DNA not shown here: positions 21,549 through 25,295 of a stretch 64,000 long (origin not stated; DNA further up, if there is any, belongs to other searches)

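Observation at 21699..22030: RND permease with a fused C-terminal winged-helix-like domain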

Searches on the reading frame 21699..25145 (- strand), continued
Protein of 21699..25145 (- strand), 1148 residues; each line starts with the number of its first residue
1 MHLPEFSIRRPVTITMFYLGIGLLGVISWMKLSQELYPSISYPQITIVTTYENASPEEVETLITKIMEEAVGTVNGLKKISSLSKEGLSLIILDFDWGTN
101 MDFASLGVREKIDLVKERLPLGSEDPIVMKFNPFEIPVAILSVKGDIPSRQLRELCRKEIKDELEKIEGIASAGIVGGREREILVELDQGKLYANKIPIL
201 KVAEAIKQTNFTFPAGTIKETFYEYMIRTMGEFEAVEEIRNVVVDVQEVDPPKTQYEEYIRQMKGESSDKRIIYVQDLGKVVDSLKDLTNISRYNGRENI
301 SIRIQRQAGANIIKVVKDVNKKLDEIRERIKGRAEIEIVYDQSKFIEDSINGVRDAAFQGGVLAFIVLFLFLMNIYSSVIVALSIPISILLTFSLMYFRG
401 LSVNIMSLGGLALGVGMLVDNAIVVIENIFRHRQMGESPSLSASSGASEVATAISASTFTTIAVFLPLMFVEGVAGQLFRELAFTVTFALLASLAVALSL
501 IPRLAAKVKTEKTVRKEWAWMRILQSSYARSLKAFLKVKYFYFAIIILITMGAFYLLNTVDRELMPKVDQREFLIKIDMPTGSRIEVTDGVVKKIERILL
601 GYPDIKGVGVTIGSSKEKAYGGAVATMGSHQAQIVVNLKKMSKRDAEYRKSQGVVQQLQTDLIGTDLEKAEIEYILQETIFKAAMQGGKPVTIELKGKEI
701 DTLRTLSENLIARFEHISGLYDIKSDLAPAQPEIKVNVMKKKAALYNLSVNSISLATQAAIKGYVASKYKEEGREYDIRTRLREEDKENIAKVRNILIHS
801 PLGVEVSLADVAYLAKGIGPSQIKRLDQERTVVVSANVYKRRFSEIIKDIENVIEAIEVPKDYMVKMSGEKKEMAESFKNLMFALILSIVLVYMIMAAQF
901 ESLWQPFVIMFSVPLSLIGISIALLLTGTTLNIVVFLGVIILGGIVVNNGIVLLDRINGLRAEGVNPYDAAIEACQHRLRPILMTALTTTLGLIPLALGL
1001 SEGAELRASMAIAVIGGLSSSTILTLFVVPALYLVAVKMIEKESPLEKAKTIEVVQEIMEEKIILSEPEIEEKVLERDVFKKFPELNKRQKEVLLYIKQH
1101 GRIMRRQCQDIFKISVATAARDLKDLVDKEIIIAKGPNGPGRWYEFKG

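Call 73: find_homologous_proteins(query=P0071, max_evalue=1e-100)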
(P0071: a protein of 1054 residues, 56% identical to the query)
Query P0071 (1054 aa): 7789 proteins with E <= 1e-100 among 8000 candidates; the best 120 are listed.
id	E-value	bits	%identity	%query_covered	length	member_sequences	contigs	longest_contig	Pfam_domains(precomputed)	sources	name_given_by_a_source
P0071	0.0e+0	2237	100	100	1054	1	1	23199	PF03176.22,PF00873.26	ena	-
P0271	0.0e+0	1846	81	100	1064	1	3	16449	PF03176.22,PF00873.26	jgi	-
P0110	0.0e+0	1843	81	100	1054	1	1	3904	PF03176.22,PF00873.26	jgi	jgi:HAE1 family hydrophobic/amphiphilic exporter-1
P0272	0.0e+0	1820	80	100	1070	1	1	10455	PF03176.22,PF00873.26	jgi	jgi:HAE1 family hydrophobic/amphiphilic exporter-1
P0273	0.0e+0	1816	80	100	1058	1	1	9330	PF03176.22,PF00873.26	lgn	-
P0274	0.0e+0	1811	79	100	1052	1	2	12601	PF03176.22,PF00873.26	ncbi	ncbi:MAG: efflux RND transporter permease subunit [Candidatus Omnitrophota bacterium]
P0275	0.0e+0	1807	79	100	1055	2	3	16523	PF03176.22,PF00873.26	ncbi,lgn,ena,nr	ncbi:MAG: efflux RND transporter permease subunit [Candidatus Omnitrophica bacterium]|nr:efflux RND 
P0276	0.0e+0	1801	78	100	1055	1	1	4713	PF03176.22,PF00873.26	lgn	-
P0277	0.0e+0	1788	78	100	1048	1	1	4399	PF03176.22,PF00873.26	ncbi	-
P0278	0.0e+0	1788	78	100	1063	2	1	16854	PF03176.22,PF00873.26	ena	-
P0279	0.0e+0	1781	79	99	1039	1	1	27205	PF03176.22,PF00873.26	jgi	-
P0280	0.0e+0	1776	79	100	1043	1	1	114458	PF03176.22,PF00873.26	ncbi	-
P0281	0.0e+0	1751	76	100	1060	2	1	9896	PF03176.22,PF00873.26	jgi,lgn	-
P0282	0.0e+0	1730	75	100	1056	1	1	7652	PF03176.22,PF00873.26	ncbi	ncbi:MAG: efflux RND transporter permease subunit [Candidatus Omnitrophota bacterium]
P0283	0.0e+0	1615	71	100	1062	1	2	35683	PF03176.22,PF00873.26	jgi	-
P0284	0.0e+0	1607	70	100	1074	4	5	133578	PF03176.22,PF00873.26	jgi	-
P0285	0.0e+0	1521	67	100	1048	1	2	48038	PF03176.22,PF00873.26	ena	-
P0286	0.0e+0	1464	65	100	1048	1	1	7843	PF03176.22,PF00873.26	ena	-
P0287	0.0e+0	1435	64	98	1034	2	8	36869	PF03176.22,PF02355.23,PF00873.26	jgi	-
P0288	0.0e+0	1426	63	98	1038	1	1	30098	PF03176.22,PF00873.26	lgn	-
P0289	0.0e+0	1421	61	100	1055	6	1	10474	PF03176.22,PF00873.26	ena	-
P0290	0.0e+0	1420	62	98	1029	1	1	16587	PF03176.22,PF00873.26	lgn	-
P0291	0.0e+0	1414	62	100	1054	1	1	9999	PF03176.22,PF00873.26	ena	-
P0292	0.0e+0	1414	61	100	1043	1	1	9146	PF03176.22,PF00873.26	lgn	-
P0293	0.0e+0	1412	62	99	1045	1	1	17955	PF03176.22,PF00873.26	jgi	-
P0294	0.0e+0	1412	62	100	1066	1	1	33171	PF03176.22,PF00873.26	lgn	-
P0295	0.0e+0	1411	60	100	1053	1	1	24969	PF03176.22,PF00873.26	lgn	-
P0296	0.0e+0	1407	61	100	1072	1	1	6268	PF03176.22,PF00873.26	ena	-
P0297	0.0e+0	1401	61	100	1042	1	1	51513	PF03176.22,PF00873.26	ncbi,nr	ncbi:MAG: efflux RND transporter permease subunit [Candidatus Omnitrophica bacterium]|nr:efflux RND 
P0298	0.0e+0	1393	61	98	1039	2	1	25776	PF03176.22,PF00873.26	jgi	-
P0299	0.0e+0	1391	60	100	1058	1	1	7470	PF03176.22,PF00873.26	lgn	-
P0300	0.0e+0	1389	60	100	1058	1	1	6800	PF03176.22,PF00873.26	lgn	-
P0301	0.0e+0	1381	60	100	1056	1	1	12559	PF03176.22,PF00873.26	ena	-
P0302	0.0e+0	1375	61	99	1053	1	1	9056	PF03176.22,PF00873.26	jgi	jgi:hydrophobic/amphiphilic exporter-1 (mainly G- bacteria), HAE1 family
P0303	0.0e+0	1368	59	100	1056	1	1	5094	PF03176.22,PF00873.26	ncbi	-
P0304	0.0e+0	1320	59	100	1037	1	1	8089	PF03176.22,PF00873.26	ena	-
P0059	0.0e+0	1317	58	99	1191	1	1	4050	PF03176.22,PF02355.23,PF00873.26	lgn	-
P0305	0.0e+0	1311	60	99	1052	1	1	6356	PF03176.22,PF00873.26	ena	-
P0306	0.0e+0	1310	60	99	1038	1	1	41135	PF03176.22,PF00873.26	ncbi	ncbi:MAG: efflux RND transporter permease subunit [Candidatus Omnitrophota bacterium]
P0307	0.0e+0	1308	58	100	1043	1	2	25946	PF03176.22,PF00873.26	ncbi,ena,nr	ncbi:MAG: efflux RND transporter permease subunit [Candidatus Omnitrophica bacterium]|nr:efflux RND 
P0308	0.0e+0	1308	58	100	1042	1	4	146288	PF03176.22,PF00873.26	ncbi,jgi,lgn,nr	ncbi:MAG: efflux RND transporter permease subunit [Candidatus Omnitrophica bacterium]|nr:efflux RND 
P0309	0.0e+0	1304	58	100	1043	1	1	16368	PF03176.22,PF00873.26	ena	-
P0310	0.0e+0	1298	59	100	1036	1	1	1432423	PF03176.22,PF00873.26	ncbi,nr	ncbi:MAG: efflux RND transporter permease subunit [Candidatus Omnitrophota bacterium]|nr:MAG: efflux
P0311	0.0e+0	1297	59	99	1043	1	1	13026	PF03176.22,PF00873.26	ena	-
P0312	0.0e+0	1293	59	100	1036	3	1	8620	PF03176.22,PF00873.26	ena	-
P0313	0.0e+0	1289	58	100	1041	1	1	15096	PF03176.22,PF00873.26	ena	-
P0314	0.0e+0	1288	58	100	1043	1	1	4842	PF03176.22,PF00873.26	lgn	-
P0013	0.0e+0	1285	58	99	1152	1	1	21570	PF13412.13,PF08279.19,PF03176.22,PF08220.19,PF00873.26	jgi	jgi:HAE1 family hydrophobic/amphiphilic exporter-1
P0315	0.0e+0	1285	58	100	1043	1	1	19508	PF03176.22,PF00873.26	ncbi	ncbi:MAG: efflux RND transporter permease subunit [Candidatus Omnitrophota bacterium]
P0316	0.0e+0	1284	59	100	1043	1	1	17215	PF03176.22,PF00873.26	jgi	-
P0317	0.0e+0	1284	59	100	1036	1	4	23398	PF03176.22,PF00873.26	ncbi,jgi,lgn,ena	-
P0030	0.0e+0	1284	58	99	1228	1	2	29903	PF03176.22,PF02355.23,PF08220.19,PF00873.26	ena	-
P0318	0.0e+0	1279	58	100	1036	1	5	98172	PF03176.22,PF00873.26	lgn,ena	-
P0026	0.0e+0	1279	57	99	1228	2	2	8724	PF03176.22,PF02355.23,PF08220.19,PF00873.26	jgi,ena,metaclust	metaclust:\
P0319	0.0e+0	1277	57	100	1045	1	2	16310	PF03176.22,PF00873.26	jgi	jgi:HAE1 family hydrophobic/amphiphilic exporter-1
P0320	0.0e+0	1276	59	99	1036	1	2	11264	PF03176.22,PF00873.26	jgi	-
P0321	0.0e+0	1275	59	99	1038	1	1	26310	PF03176.22,PF00873.26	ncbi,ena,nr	ncbi:MAG: efflux RND transporter permease subunit [Omnitrophica bacterium]|nr:efflux RND transporter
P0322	0.0e+0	1275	58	99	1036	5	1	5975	PF03176.22,PF00873.26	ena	-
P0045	0.0e+0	1274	56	99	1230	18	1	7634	PF03176.22,PF02355.23,PF08220.19,PF00873.26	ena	-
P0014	0.0e+0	1273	57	99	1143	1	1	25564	PF13412.13,PF03176.22,PF08220.19,PF00873.26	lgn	-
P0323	0.0e+0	1272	58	98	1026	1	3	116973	PF03176.22,PF00873.26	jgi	jgi:HAE1 family hydrophobic/amphiphilic exporter-1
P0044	0.0e+0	1271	57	99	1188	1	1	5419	PF03176.22,PF00873.26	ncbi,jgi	jgi:HAE1 family hydrophobic/amphiphilic exporter-1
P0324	0.0e+0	1270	59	97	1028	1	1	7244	PF03176.22,PF00873.26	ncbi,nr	ncbi:MAG: efflux RND transporter permease subunit [Candidatus Omnitrophica bacterium]|nr:efflux RND 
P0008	0.0e+0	1268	57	99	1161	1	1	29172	PF08279.19,PF03176.22,PF08220.19,PF00873.26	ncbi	-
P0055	0.0e+0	1268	57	100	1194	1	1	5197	PF03176.22,PF00873.26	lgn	-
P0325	0.0e+0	1266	58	99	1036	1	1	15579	PF03176.22,PF00873.26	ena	-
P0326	0.0e+0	1265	57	100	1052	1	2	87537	PF03176.22,PF02355.23,PF00873.26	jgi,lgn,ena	-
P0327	0.0e+0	1265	58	100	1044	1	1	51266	PF03176.22,PF00873.26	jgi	-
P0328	0.0e+0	1264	58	99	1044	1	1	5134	PF03176.22,PF00873.26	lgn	-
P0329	0.0e+0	1258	58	99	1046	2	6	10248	PF03176.22,PF00873.26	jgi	-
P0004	0.0e+0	1258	57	99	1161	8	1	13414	PF03176.22,PF08220.19,PF00873.26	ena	-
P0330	0.0e+0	1257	59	98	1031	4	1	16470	PF03176.22,PF00873.26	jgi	-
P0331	0.0e+0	1257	57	99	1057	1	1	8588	PF03176.22,PF00873.26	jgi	jgi:HAE1 family hydrophobic/amphiphilic exporter-1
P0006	0.0e+0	1257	57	99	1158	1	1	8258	PF08279.19,PF03176.22,PF08220.19,PF00873.26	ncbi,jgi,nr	ncbi:MAG TPA: DeoR family transcriptional regulator [Candidatus Omnitrophica bacterium]|nr:DeoR fami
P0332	0.0e+0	1256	57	100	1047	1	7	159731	PF03176.22,PF00873.26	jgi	-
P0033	0.0e+0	1255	56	99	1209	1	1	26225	PF13412.13,PF03176.22,PF00873.26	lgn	-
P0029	0.0e+0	1254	57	99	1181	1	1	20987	PF03176.22,PF08220.19,PF00873.26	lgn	-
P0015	0.0e+0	1253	57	99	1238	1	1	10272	PF03176.22,PF02355.23,PF00873.26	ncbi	-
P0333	0.0e+0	1253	59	98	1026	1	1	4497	PF03176.22,PF00873.26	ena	-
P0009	0.0e+0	1253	57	99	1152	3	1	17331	PF03176.22,PF08220.19,PF00873.26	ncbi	-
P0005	0.0e+0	1253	57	99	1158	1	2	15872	PF08279.19,PF03176.22,PF08220.19,PF00873.26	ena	-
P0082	0.0e+0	1251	57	99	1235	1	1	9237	PF03176.22,PF00873.26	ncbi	-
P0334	0.0e+0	1251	58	97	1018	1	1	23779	PF03176.22,PF02355.23,PF00873.26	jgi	jgi:HAE1 family hydrophobic/amphiphilic exporter-1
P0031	0.0e+0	1250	57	99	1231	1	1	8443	PF13412.13,PF03176.22,PF08220.19,PF00873.26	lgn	-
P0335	0.0e+0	1250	59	98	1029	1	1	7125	PF03176.22,PF00873.26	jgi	-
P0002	0.0e+0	1248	56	99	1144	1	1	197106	PF03176.22,PF08220.19,PF00873.26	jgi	-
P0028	0.0e+0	1248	56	99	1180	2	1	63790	PF03176.22,PF08220.19,PF00873.26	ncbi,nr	ncbi:MAG: efflux RND transporter permease subunit [Candidatus Omnitrophica bacterium]|nr:efflux RND 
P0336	0.0e+0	1247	57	98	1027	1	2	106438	PF03176.22,PF00873.26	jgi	-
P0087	0.0e+0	1246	57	99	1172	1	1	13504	PF03176.22,PF02355.23,PF08220.19,PF00873.26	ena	-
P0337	0.0e+0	1246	55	100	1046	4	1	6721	PF03176.22,PF00873.26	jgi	-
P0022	0.0e+0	1245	55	99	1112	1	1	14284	PF03176.22,PF02355.23,PF00873.26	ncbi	ncbi:MAG: efflux RND transporter permease subunit [Candidatus Omnitrophota bacterium]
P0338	0.0e+0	1244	58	98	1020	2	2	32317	PF03176.22,PF00873.26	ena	-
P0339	0.0e+0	1243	58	98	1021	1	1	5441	PF03176.22,PF00873.26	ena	-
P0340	0.0e+0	1243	57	98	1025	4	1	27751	PF03176.22,PF00873.26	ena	-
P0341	0.0e+0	1242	57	100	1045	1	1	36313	PF03176.22,PF00873.26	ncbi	-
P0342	0.0e+0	1242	57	98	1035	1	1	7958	PF03176.22,PF00873.26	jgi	-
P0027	0.0e+0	1242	56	99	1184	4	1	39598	PF03176.22,PF08220.19,PF00873.26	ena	-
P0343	0.0e+0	1242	58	97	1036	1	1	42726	PF03176.22,PF00873.26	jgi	jgi:HAE1 family hydrophobic/amphiphilic exporter-1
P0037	0.0e+0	1241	57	99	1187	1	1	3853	PF03176.22,PF08220.19,PF00873.26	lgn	-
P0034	0.0e+0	1240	57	100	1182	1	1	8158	PF03176.22,PF08220.19,PF00873.26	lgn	-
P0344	0.0e+0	1240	56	99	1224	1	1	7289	PF03176.22,PF00873.26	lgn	-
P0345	0.0e+0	1239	58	98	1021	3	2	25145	PF03176.22,PF02355.23,PF00873.26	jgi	-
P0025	0.0e+0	1239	57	99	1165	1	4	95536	PF03176.22,PF08220.19,PF00873.26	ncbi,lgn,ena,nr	ncbi:MAG: efflux RND transporter permease subunit [Candidatus Omnitrophica bacterium]|nr:efflux RND 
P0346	0.0e+0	1239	57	98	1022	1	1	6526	PF03176.22,PF00873.26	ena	-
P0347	0.0e+0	1237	55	99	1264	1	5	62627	PF13412.13,PF03176.22,PF02355.23,PF00873.26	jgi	-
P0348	0.0e+0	1237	57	98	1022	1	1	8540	PF03176.22,PF00873.26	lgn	-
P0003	0.0e+0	1236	54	99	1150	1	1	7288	PF08279.19,PF03176.22,PF08220.19,PF00873.26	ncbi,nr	ncbi:MAG: efflux RND transporter permease subunit [Candidatus Omnitrophica bacterium]|nr:efflux RND 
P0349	0.0e+0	1236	55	100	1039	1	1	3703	PF03176.22,PF00873.26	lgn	-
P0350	0.0e+0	1236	55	100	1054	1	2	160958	PF03176.22,PF00873.26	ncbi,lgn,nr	ncbi:MAG: efflux RND transporter permease subunit [Candidatus Omnitrophica bacterium]|nr:efflux RND 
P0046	0.0e+0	1235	55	99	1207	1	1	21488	PF03176.22,PF08220.19,PF00873.26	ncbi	ncbi:efflux RND transporter permease subunit [Candidatus Omnitrophota bacterium]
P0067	0.0e+0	1234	56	99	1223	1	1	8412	PF03176.22,PF02355.23,PF08220.19,PF00873.26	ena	-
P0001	0.0e+0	1234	55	99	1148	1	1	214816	PF03176.22,PF00873.26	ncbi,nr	ncbi:MAG: efflux RND transporter permease subunit [Candidatus Saelkia tenebricola]|nr:efflux RND tra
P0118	0.0e+0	1234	56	99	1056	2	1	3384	PF03176.22,PF02355.23,PF00873.26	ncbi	ncbi:MAG: efflux RND transporter permease subunit, partial [Candidatus Omnitrophota bacterium]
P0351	0.0e+0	1234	55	100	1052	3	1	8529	PF03176.22,PF00873.26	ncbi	-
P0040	0.0e+0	1233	56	99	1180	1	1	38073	PF03176.22,PF08220.19,PF00873.26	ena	-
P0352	0.0e+0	1233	55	99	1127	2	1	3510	PF03176.22,PF00873.26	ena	-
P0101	0.0e+0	1233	55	99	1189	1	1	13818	PF03176.22,PF00873.26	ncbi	ncbi:efflux RND transporter permease subunit [Candidatus Omnitrophota bacterium]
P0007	0.0e+0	1232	56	99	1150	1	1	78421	PF03176.22,PF08220.19,PF00873.26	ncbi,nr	ncbi:MAG: efflux RND transporter permease subunit [Candidatus Kaelpia imicola]|nr:efflux RND transpo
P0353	0.0e+0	1232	55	100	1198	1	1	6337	PF03176.22,PF00873.26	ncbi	ncbi:MAG: efflux RND transporter permease subunit [Candidatus Omnitrophota bacterium]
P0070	0.0e+0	1231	56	99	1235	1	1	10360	PF03176.22,PF00873.26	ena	-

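Call 74: find_encoding_contigs(protein=P0284, flank=10000, max_places=1)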
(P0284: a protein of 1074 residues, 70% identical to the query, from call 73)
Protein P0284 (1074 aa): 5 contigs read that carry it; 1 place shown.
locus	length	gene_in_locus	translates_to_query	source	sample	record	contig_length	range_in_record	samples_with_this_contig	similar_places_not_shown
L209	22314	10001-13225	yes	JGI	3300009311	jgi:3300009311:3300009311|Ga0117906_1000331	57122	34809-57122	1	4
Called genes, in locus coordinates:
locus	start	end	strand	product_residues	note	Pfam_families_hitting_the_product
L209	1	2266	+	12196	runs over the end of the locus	-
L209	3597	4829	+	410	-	PF00480:ROK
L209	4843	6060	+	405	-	PF00480:ROK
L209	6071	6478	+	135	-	-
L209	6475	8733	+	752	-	PF02321:OEP (weak)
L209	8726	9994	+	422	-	PF25917:BSH_RND (weak), PF25973:BSH_CzcB (weak), PF25989:YknX_C (faint), PF25954:Beta-barrel_RND_2, PF25990:Beta-barrel_YknX (faint), PF25967:RND-MFP_C (faint)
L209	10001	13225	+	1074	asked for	PF00873:ACR_tran, PF03176:MMPL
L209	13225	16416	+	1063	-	PF00873:ACR_tran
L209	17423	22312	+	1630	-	?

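Call 75: find_encoding_contigs(protein=P0308, flank=10000, max_places=1)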
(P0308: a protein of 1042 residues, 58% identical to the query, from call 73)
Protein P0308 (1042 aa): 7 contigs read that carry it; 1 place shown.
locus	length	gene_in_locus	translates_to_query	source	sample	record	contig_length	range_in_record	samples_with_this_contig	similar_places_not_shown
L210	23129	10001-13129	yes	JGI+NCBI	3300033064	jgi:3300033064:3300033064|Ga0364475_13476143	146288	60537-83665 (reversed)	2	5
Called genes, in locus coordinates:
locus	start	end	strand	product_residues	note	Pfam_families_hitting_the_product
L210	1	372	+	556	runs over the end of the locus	PF00749:tRNA-synt_1c, PF03950:tRNA-synt_1c_C, PF20974:tRNA-synt_1c_C2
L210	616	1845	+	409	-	-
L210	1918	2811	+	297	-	PF01531:Glyco_transf_11 (weak)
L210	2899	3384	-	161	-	PF01797:Y1_Tnp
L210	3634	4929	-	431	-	PF09594:GT87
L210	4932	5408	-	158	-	-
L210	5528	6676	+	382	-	PF00480:ROK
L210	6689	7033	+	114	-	-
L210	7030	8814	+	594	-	PF02321:OEP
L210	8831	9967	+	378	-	PF25954:Beta-barrel_RND_2, PF25990:Beta-barrel_YknX (weak)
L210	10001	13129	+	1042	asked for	PF00873:ACR_tran, PF03176:MMPL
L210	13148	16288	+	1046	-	PF00873:ACR_tran, PF02355:SecD_SecF_C (weak), PF03176:MMPL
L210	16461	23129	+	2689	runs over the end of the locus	-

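Call 76: find_encoding_contigs(protein=P0310, flank=10000, max_places=1)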
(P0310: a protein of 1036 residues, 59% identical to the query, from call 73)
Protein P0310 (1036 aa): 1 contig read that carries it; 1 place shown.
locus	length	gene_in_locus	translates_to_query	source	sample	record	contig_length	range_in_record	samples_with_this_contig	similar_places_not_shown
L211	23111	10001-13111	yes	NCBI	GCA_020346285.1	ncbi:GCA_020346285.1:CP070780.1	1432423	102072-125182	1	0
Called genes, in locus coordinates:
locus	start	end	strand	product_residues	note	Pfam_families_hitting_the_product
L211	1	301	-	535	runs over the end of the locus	PF03321:GH3, PF23571:GH3_M, PF23572:GH3_C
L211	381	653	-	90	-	PF05899:Cupin_3, PF07883:Cupin_2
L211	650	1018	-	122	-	-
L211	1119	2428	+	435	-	PF08448:PAS_4, PF00989:PAS, PF08448:PAS_4, PF13426:PAS_9, PF00512:HisKA, PF02518:HATPase_c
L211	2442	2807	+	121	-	PF23198:PDE8A_N (weak), PF00072:Response_reg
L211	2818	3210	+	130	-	PF00072:Response_reg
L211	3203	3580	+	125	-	PF00072:Response_reg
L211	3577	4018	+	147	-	PF05157:MshEN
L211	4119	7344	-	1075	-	PF00113:Enolase_C, PF03952:Enolase_N (faint)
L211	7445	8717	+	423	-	PF02321:OEP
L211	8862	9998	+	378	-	PF25989:YknX_C (faint), PF25944:Beta-barrel_RND (faint), PF25954:Beta-barrel_RND_2, PF25990:Beta-barrel_YknX (weak)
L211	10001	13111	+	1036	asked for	PF00873:ACR_tran, PF03176:MMPL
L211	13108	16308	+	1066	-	PF00873:ACR_tran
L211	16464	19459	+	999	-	-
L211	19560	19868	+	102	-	PF00154:RecA_N, PF21096:RecA_C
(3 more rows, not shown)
